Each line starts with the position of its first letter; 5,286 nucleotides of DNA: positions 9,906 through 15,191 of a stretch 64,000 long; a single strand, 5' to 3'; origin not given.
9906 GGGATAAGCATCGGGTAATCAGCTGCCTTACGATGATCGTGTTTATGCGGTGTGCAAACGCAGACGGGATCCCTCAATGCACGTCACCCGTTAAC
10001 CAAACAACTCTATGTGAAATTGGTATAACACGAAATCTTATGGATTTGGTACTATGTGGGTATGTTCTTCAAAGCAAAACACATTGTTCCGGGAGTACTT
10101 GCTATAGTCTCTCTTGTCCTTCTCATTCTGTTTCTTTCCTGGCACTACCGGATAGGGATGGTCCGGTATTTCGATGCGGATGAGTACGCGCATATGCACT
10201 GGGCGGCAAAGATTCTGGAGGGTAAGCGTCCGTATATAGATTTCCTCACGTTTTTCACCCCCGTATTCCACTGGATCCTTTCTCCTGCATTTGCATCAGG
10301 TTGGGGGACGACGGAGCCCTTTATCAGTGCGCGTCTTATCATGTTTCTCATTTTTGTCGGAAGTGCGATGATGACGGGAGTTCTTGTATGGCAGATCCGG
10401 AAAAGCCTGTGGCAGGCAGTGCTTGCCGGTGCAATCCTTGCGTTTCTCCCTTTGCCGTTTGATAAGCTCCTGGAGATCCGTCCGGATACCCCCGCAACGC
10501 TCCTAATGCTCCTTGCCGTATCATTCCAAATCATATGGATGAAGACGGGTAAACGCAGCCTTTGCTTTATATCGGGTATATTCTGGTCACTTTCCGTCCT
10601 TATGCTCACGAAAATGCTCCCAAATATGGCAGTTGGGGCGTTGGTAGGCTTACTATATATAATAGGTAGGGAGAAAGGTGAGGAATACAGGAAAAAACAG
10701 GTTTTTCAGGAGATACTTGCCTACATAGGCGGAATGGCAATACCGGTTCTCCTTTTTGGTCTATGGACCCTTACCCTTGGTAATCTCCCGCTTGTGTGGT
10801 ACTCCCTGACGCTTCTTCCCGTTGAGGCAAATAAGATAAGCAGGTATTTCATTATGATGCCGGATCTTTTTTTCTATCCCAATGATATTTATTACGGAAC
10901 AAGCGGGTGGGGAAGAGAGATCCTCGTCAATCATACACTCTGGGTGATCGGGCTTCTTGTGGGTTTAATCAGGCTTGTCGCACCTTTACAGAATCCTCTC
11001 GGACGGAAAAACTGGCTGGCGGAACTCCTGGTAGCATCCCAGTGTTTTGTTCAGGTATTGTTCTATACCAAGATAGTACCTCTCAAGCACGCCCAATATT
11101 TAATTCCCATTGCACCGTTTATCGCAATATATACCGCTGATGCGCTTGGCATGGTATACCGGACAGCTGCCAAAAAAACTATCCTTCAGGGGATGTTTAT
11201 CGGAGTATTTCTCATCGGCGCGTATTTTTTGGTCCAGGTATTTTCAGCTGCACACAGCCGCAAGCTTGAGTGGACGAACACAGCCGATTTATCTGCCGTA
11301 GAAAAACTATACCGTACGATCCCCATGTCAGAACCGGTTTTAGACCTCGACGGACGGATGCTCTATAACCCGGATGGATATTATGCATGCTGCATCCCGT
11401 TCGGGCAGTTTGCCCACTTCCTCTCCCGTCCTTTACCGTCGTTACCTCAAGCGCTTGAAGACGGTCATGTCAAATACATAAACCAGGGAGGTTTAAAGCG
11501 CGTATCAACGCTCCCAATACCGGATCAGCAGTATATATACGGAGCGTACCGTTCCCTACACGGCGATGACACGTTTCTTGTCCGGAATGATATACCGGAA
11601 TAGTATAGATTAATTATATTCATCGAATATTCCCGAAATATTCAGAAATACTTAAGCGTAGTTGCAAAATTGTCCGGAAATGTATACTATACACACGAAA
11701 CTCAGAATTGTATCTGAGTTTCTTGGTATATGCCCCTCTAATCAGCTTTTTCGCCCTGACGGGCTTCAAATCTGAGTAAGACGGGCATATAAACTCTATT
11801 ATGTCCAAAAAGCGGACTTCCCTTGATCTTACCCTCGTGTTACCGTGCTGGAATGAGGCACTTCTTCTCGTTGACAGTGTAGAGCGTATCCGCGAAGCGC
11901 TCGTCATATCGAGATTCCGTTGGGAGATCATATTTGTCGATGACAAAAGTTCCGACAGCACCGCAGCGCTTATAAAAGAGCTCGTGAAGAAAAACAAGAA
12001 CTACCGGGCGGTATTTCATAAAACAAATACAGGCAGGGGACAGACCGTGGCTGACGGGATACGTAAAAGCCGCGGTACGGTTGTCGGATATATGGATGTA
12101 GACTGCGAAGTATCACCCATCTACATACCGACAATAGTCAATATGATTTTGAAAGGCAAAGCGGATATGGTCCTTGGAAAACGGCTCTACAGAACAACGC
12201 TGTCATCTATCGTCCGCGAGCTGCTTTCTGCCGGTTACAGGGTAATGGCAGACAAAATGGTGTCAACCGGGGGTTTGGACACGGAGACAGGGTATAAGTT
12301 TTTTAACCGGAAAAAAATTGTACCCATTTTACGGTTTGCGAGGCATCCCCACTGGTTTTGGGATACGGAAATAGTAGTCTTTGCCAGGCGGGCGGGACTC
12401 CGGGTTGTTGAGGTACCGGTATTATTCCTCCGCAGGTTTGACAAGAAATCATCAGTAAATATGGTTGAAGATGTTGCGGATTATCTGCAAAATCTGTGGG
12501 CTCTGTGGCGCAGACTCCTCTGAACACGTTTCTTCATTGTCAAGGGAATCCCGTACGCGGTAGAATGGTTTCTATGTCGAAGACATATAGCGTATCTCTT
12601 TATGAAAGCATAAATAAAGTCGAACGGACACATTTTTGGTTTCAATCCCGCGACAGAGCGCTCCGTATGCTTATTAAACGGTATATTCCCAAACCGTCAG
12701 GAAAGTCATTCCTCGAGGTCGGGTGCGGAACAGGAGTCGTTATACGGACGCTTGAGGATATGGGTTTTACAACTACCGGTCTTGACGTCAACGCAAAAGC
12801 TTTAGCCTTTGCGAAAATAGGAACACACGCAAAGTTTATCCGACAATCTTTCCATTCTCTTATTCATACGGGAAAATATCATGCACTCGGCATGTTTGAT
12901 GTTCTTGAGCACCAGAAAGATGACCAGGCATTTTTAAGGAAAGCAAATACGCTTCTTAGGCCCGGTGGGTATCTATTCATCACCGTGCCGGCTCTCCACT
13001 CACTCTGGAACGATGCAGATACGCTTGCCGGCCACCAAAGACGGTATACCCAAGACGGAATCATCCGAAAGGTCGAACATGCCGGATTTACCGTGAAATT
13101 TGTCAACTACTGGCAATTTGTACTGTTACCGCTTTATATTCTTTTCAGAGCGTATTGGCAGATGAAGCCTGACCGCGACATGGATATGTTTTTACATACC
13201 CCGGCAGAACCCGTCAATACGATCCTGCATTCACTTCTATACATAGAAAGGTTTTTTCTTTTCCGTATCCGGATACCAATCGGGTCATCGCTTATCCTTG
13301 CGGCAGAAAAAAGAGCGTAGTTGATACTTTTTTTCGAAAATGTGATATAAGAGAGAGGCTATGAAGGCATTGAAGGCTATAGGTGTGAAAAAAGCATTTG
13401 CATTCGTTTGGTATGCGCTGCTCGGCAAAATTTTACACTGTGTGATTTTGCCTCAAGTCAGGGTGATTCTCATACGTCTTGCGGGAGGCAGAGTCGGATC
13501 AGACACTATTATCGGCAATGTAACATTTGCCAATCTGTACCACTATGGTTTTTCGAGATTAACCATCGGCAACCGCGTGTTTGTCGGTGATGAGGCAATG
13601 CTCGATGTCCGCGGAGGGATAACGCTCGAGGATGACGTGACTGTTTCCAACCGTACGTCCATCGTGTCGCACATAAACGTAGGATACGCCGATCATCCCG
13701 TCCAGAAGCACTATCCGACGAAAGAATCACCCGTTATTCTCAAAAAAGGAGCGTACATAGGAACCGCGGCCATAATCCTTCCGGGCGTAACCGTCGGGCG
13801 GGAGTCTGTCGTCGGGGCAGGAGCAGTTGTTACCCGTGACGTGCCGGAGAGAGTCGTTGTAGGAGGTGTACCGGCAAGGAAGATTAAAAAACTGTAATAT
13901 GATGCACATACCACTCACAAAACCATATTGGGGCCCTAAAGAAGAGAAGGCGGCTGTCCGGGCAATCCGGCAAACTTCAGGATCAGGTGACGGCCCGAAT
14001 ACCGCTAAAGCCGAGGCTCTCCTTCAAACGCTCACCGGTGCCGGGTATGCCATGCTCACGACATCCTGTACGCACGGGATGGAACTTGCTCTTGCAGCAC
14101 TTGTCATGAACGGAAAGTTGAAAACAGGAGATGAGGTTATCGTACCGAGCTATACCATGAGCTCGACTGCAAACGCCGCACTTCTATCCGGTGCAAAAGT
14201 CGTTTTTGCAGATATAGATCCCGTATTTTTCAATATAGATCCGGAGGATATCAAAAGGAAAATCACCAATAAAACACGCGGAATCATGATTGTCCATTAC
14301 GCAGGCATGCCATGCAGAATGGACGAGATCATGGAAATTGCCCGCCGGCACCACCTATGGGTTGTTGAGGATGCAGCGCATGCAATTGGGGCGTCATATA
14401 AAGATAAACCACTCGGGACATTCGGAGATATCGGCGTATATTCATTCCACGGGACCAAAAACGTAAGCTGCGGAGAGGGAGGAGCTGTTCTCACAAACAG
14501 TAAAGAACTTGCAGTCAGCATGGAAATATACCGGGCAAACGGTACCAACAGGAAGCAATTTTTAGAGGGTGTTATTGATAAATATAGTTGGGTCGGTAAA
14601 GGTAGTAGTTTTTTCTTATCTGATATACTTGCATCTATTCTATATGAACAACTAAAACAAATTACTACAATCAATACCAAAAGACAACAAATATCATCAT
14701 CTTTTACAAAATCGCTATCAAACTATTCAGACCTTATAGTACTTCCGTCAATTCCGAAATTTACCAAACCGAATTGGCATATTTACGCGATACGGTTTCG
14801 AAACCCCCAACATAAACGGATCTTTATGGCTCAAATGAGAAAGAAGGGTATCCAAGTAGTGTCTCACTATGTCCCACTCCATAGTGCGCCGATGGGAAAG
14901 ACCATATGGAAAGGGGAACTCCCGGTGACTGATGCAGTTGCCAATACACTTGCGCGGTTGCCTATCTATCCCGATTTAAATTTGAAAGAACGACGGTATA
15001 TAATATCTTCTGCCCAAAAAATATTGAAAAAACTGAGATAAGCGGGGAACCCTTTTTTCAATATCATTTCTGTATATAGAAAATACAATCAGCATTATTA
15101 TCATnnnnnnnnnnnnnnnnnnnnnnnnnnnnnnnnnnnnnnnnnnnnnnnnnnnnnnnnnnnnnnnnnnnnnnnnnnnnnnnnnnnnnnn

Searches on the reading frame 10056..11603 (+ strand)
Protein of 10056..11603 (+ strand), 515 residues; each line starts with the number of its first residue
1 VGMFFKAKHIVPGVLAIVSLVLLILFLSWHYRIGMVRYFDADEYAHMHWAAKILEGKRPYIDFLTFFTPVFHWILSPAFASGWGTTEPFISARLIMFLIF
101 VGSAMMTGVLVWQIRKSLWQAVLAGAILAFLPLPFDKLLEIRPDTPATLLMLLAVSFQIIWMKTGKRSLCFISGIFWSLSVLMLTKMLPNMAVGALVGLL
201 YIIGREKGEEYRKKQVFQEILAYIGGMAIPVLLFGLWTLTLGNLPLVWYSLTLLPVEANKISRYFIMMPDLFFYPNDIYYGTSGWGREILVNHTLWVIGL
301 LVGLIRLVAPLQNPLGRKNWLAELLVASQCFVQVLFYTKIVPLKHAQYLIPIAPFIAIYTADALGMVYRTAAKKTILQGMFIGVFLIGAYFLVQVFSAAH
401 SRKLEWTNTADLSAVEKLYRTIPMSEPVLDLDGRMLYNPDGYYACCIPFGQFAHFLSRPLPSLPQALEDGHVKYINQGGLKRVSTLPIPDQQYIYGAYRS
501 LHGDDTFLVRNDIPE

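Call 6: search_protein_families(library=pfam, proteins=[window:10056-11603:+], max_evalue=0.01)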
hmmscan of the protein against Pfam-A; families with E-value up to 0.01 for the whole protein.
window:10056-11603:+ (515 aa): 1 family
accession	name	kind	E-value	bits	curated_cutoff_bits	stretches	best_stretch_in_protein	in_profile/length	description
PF13231.12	PMT_2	-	0.00026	21.7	26.1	1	99-232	27-158/160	Dolichyl-phosphate-mannose-protein mannosyltransferase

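Call 7: search_protein_families(library=ncbifam, proteins=[window:10056-11603:+], max_evalue=0.01)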
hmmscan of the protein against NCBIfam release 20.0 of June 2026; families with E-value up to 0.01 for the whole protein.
window:10056-11603:+ (515 aa): 0 families

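Call 84: search_solved_structures(query=window:10056-11603:+, max_evalue=1)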
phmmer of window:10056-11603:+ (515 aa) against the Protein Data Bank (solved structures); distinct sequences matched with E-value up to 1: 1.
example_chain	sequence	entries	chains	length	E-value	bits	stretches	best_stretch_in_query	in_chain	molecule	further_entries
23gx_B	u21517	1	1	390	0.0023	20.3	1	24-182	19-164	GPI mannosyltransferase 1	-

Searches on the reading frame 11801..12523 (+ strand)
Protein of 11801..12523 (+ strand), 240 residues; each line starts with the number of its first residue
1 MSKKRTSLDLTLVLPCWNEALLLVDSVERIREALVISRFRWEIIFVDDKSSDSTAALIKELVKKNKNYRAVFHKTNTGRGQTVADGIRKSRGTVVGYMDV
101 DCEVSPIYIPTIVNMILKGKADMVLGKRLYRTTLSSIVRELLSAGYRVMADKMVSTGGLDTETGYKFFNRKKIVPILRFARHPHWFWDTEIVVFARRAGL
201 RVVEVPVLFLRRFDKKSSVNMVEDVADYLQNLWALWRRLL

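Call 6: search_protein_families(library=pfam, proteins=[window:11801-12523:+], max_evalue=0.01)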
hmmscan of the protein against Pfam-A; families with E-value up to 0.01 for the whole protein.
window:11801-12523:+ (240 aa): 3 families
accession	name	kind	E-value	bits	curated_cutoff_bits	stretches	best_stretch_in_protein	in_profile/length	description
PF00535.33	Glycos_transf_2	-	3.4e-25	89.3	23.3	1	12-140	2-127/168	Glycosyl transferase family 2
PF13641.12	Glyco_tranf_2_3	-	1.2e-08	35.7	27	1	10-217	3-216/230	Glycosyltransferase like family 2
PF10111.15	Glyco_tranf_2_2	-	1.4e-05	25.1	27.3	1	38-114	24-104/276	Glycosyltransferase like family 2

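Call 7: search_protein_families(library=ncbifam, proteins=[window:11801-12523:+], max_evalue=0.01)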
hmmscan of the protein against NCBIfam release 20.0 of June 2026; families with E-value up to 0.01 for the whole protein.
window:11801-12523:+ (240 aa): 20 families
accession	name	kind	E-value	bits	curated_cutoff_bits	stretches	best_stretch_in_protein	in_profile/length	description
NF047588.1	GlcsyltransPgfSStrep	equivalog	6.9e-16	58.3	500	1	9-179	2-170/308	glycosyltransferase PgfS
TIGR04182.1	glyco_TIGR04182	equivalog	3.5e-13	49.6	325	1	10-232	2-214/293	S-layer glycoprotein N-glycosyltransferase AglJ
TIGR03937.1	PgaC_IcaA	equivalog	1.2e-12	47.6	422.3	1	9-108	46-142/407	poly-beta-1,6-N-acetyl-D-glucosamine synthase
NF038302.1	EPS_HpsE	equivalog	4.6e-12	45.5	300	1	8-108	1-103/307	hormogonium polysaccharide biosynthesis glycosyltransferase HpsE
NF007986.1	PRK10714.1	equivalog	6.4e-12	45.1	529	1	10-213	8-204/316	undecaprenyl-phosphate 4-deoxy-4-formamido-L-arabinose transferase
NF010496.0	PRK13915.1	equivalog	4e-11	42.5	262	1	4-148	27-173/307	glucosyl-3-phosphoglycerate synthase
NF007482.0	PRK10073.1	equivalog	8.1e-10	38.2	423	1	9-125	7-119/334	glycosyltransferase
NF058614.1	PPMAGASynPpgS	equivalog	9e-10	38.3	370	1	9-210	1-197/226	polyprenyl-phospho-N-acetylgalactosaminyl synthase PpgS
NF047683.1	TeichurnBiosyTuaG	equivalog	3e-09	36.9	400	1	10-103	8-98/252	teichuronic acid biosynthesis protein TuaG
TIGR04283.1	glyco_like_mftF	equivalog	1.7e-08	34.3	182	1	10-118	1-98/221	TIGR04283 family arsenosugar biosynthesis glycosyltransferase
NF041875.1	EPS_EpsD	equivalog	2.3e-08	33.8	370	1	12-127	3-115/325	exopolysaccharide biosynthesis glycosyltransferase EpsD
TIGR03965.1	mycofact_glyco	equivalog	4.3e-08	32.5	280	1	8-118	74-181/467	mycofactocin biosynthesis glycosyltransferase MftF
NF050050.1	ProtGlycPglI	equivalog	3.5e-06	26.6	500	1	10-127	4-118/306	GalNAc(5)-diNAcBac-PP-undecaprenol beta-1,3-glucosyltransferase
NF041391.1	DPhHxTase_Halo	equivalog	4.2e-05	22.6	375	1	40-176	24-153/213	dolichyl-phosphate hexose transferase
TIGR03111.1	glyc2_xrt_Gpos1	hypoth_equivalog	4.3e-05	22.5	363.95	1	9-117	50-154/439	TIGR03111 family XrtG-associated glycosyltransferase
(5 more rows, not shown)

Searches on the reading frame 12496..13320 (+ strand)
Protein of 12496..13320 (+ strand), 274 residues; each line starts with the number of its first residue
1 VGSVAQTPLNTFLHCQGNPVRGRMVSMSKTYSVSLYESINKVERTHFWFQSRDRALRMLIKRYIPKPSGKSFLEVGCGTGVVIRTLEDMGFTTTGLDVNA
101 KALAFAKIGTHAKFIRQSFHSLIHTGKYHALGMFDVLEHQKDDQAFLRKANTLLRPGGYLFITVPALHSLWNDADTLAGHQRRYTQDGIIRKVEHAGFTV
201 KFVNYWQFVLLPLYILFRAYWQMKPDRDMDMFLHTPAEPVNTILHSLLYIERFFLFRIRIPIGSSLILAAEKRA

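Call 6: search_protein_families(library=pfam, proteins=[window:12496-13320:+], max_evalue=0.01)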
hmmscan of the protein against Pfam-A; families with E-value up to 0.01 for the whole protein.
window:12496-13320:+ (274 aa): 6 families
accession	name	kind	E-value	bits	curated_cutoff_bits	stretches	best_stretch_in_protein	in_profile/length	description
PF13489.12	Methyltransf_23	-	8.8e-21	74.8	27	1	52-200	5-161/164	Methyltransferase domain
PF08241.18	Methyltransf_11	-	1.3e-12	48.7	21.2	1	73-162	1-95/95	Methyltransferase domain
PF13649.12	Methyltransf_25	-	9.9e-11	42.6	27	1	73-158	2-97/97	Methyltransferase domain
PF08242.18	Methyltransf_12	-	1.6e-10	42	30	1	73-160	1-98/98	Methyltransferase domain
PF13847.12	Methyltransf_31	-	2.4e-09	37.5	27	1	68-166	3-113/145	Methyltransferase domain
PF05175.20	MTS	-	2.2e-05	24.6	23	1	53-162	17-138/170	Methyltransferase small domain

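Call 7: search_protein_families(library=ncbifam, proteins=[window:12496-13320:+], max_evalue=0.01)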
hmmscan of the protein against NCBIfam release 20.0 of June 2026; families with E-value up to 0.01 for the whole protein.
window:12496-13320:+ (274 aa): 13 families
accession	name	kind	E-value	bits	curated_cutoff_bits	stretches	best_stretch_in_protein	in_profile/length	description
TIGR01983.1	UbiG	equivalog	3.7e-13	49.3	102.95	1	65-163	46-152/228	bifunctional 2-polyprenyl-6-hydroxyphenol methylase/3-demethylubiquinol 3-O-methyltransferase UbiG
NF045667.1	MTase_DVU1556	equivalog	2.2e-10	40.4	155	1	66-202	20-164/213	DVU_1556 family methyltransferase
NF043040.1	corrin_prot_MT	hypoth_equivalog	7.2e-09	35.4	180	1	60-162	35-147/216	corrinoid protein-associated methyltransferase CpaM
TIGR02072.1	BioC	equivalog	2.4e-06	27.6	184.95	1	56-170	24-140/244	malonyl-ACP O-methyltransferase BioC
TIGR02021.1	BchM-ChlM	equivalog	2.9e-05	23.6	158.9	1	53-142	42-133/218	magnesium protoporphyrin IX methyltransferase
NF011529.0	PRK14968.1-3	equivalog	0.00014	21.3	162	1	59-109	25-75/198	putative methyltransferase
NF045825.1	FAmtase_mtf2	equivalog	0.00042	19.6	400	1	68-163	58-159/248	fatty-acid O-methyltransferase Mtf2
NF008686.0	PRK11705.1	equivalog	0.0016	17.6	400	1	17-162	123-265/383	cyclopropane fatty acyl phospholipid synthase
NF007610.0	PRK10258.1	equivalog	0.0033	16.8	342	1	61-175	35-157/251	malonyl-ACP O-methyltransferase BioC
TIGR04345.1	ovoA_Cterm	equivalog_domain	0.0061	16.1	170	0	97-165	103-172/242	putative 4-mercaptohistidine N1-methyltransferase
NF041820.1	daptide_MTase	equivalog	0.0067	15.9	175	0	71-105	39-73/243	daptide-type RiPP biosynthesis methyltransferase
NF045823.1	PthPhpthDimycoMt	equivalog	0.0069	15.6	300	0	68-161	66-165/256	phthiotriol/phenolphthiotriol dimycocerosates methyltransferase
TIGR01934.1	MenG_MenH_UbiE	subfamily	0.0078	15.5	158.35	0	61-160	32-139/223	ubiquinone/menaquinone biosynthesis methyltransferase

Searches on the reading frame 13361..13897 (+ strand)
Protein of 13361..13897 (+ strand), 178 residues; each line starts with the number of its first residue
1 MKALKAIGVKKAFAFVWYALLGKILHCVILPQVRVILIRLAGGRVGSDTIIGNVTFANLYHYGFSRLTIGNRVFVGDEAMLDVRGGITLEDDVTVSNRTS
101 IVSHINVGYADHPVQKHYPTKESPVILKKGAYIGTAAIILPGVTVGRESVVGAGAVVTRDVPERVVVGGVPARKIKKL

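Call 6: search_protein_families(library=pfam, proteins=[window:13361-13897:+], max_evalue=0.01)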
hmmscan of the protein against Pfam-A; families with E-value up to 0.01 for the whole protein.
window:13361-13897:+ (178 aa): 2 families
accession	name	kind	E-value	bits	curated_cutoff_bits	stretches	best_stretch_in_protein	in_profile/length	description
PF14602.12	Hexapep_2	-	3.5e-10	39.9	27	2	125-159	2-34/34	Hexapeptide repeat of succinyl-transferase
PF00132.30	Hexapep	-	2.2e-07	30.7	27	1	125-159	2-36/36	Bacterial transferase hexapeptide (six repeats)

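Call 7: search_protein_families(library=ncbifam, proteins=[window:13361-13897:+], max_evalue=0.01)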
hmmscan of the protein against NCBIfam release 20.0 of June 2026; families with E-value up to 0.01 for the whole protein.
window:13361-13897:+ (178 aa): 42 families (the best 25 are shown)
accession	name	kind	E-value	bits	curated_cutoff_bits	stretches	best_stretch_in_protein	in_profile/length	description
NF007797.0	PRK10502.1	subfamily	1.6e-23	83.3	192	1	8-177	16-178/183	WcaF family extracellular polysaccharide biosynthesis acetyltransferase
TIGR04008.1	WcaF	equivalog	3e-18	66.4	326.3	1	16-176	23-176/180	colanic acid biosynthesis acetyltransferase WcaF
NF007499.0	PRK10092.1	equivalog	1.1e-16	61.1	314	1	123-178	128-183/183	maltose O-acetyltransferase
NF038307.1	EPS_acetyl_HpsU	equivalog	3.1e-15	56.3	305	1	11-174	18-174/178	hormogonium polysaccharide biosynthesis acetyltransferase HpsU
NF007076.0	PRK09527.1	equivalog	3.8e-15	55.8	347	1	69-177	72-184/203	galactoside O-acetyltransferase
TIGR03532.1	DapD_Ac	equivalog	5.6e-15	55.6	231.75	1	75-177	119-213/231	2,3,4,5-tetrahydropyridine-2,6-dicarboxylate N-acetyltransferase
TIGR03570.1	NeuD_NnaD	subfamily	1.6e-14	54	160.8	1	125-173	154-202/202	NeuD/PglB/VioB family sugar acetyltransferase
NF007240.0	PRK09677.1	equivalog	1.7e-13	50.5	243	1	62-177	61-183/192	putative lipopolysaccharide biosynthesis O-acetyl transferase WbbJ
NF041874.1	EPS_EpsC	equivalog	2.8e-13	49.9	150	1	67-177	62-166/168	serine O-acetyltransferase EpsC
TIGR03308.1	phn_thr-fam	hypoth_equivalog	3.9e-13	49.7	201.65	1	124-177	108-161/204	phosphonate metabolim protein, transferase hexapeptide repeat family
NF000490.1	chloram_CatB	equivalog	2.3e-12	46.7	350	1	125-177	111-163/210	type B chloramphenicol O-acetyltransferase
TIGR01172.1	cysE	equivalog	3.5e-12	46.6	210.65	1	73-173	68-162/162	serine O-acetyltransferase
NF058585.1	HptprglPActTf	PfamEq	8e-12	45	300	1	126-177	108-159/172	heptaprenylglyceryl phosphate O-acetyltransferase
NF000311.1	Vat_ABCDEFH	equivalog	6.1e-11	42.3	300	1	112-177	99-163/201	Vat family streptogramin A O-acetyltransferase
NF033468.1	stregram_VatI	exception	8.4e-11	42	415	1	59-177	50-165/208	streptogramin A O-acetyltransferase Vat(I)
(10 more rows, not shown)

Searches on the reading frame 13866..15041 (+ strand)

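Call 6: search_protein_families(library=pfam, proteins=[window:13866-15041:+], max_evalue=0.01)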
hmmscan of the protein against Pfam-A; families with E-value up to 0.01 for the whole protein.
window:13866-15041:+ (391 aa): 5 families
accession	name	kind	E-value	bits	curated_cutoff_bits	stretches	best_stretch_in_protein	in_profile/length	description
PF01041.23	DegT_DnrJ_EryC1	-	1.3e-92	311.3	19.8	1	25-382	5-358/360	DegT/DnrJ/EryC1/StrS aminotransferase family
PF00266.25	Aminotran_5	-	4.8e-09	36.1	21.5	1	64-331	66-335/371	Aminotransferase class-V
PF00155.27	Aminotran_1_2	-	9.4e-08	32.1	19.7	1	49-178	47-194/361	Aminotransferase class I and II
PF01212.27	Beta_elim_lyase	-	1.5e-06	28.2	27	1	33-258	21-215/288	Beta-eliminating lyase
PF01053.26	Cys_Met_Meta_PP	-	0.00093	18.3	27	1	44-214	52-217/381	Cys/Met metabolism PLP-dependent enzyme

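Call 7: search_protein_families(library=ncbifam, proteins=[window:13866-15041:+], max_evalue=0.01)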
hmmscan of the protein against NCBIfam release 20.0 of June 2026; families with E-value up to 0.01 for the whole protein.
window:13866-15041:+ (391 aa): 30 families (the best 25 are shown)
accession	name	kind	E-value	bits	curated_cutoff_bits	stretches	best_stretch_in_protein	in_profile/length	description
NF008687.0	PRK11706.1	equivalog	8.9e-122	406.4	375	1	15-386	2-373/375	dTDP-4-amino-4,6-dideoxygalactose transaminase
TIGR02379.1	ECA_wecE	subfamily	5.5e-108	361.1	434.85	1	15-387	2-375/376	dTDP-4-amino-4,6-dideoxy-D-glucose transaminase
TIGR03588.1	PseC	equivalog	7.6e-71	239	423.5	1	27-387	13-380/380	UDP-4-amino-4,6-dideoxy-N-acetyl-beta-L-altrosamine transaminase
NF008658.2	PRK11658.1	equivalog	2.9e-63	213.8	631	1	14-388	4-378/379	UDP-4-amino-4-deoxy-L-arabinose aminotransferase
TIGR04181.1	NHT_00031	hypoth_equivalog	7.1e-54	183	420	1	15-366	1-357/359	LegC family aminotransferase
NF011936.0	PRK15407.1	equivalog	3.3e-47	161.2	423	2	44-226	65-251/440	lipopolysaccharide biosynthesis protein RfbH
TIGR04427.1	PLP_DesI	equivalog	3.2e-41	141.7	650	1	40-231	48-233/390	dTDP-4-dehydro-6-deoxyglucose aminotransferase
NF041364.1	GntC_guanitoxin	equivalog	6.3e-09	35.2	415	1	69-171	66-175/356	guanitoxin biosynthesis PLP-dependent (S)-gamma-hydroxy-L-arginine cyclodehydratase GntC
NF006230.0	PRK08363.1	equivalog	9.1e-08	31.3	534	1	64-170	98-206/398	alanine aminotransferase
NF004975.0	PRK06348.1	equivalog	2.2e-07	30.2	549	1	63-171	93-203/384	pyridoxal phosphate-dependent aminotransferase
NF004770.0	PRK06108.1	subfamily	3.2e-07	29.5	422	1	57-170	94-210/396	pyridoxal phosphate-dependent aminotransferase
NF006569.0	PRK09082.1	subfamily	2.5e-06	26.9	420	1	68-143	96-170/386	methionine aminotransferase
TIGR01977.1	am_tr_V_EF2568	hypoth_equivalog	2.7e-06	26.7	377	1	80-343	78-340/376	cysteine desulfurase family protein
NF005817.0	PRK07683.1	equivalog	3.6e-06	25.9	575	1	81-169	106-200/387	aminotransferase A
NF005816.0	PRK07682.1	equivalog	1.3e-05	24.1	620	1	69-173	100-206/390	aminotransferase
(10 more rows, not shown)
